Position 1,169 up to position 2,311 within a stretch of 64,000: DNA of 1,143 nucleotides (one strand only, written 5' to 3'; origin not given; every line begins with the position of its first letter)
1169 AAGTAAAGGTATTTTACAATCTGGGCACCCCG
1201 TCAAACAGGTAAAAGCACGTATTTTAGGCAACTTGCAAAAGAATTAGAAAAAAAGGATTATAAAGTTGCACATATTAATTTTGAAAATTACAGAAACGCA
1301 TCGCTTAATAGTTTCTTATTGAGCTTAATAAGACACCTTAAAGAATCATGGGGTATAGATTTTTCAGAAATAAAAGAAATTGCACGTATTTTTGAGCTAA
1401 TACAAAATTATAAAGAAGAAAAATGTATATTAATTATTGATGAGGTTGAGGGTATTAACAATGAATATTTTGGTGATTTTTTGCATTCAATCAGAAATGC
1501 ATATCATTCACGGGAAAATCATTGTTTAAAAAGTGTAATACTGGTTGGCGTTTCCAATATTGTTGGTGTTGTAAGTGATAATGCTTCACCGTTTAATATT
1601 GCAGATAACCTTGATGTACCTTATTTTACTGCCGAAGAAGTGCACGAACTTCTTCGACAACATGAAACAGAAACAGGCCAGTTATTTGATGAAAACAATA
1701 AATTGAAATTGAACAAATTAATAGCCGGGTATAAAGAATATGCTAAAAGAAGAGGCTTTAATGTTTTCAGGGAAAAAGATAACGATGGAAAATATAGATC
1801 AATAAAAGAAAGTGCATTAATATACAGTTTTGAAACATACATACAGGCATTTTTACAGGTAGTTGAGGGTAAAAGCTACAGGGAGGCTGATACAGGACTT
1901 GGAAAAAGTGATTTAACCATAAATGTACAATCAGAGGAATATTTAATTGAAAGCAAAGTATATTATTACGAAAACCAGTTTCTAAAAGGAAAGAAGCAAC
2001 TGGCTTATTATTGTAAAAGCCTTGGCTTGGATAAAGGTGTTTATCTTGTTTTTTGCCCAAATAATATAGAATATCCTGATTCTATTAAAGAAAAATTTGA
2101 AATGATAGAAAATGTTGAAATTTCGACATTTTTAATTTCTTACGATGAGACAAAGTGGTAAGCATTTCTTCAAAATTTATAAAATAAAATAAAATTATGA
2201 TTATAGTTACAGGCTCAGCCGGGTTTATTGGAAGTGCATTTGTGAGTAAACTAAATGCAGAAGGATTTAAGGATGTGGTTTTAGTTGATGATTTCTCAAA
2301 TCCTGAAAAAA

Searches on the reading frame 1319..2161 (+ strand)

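Call 52: search_protein_families(library=pfam, proteins=[window:1319-2161:+], max_evalue=0.00001)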
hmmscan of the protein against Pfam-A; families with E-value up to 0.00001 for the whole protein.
window:1319-2161:+ (280 aa): 1 family
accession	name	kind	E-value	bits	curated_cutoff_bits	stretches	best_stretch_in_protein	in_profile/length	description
PF14516.12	AAA_35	-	1.4e-07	31.1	27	1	4-138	96-232/331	AAA-like domain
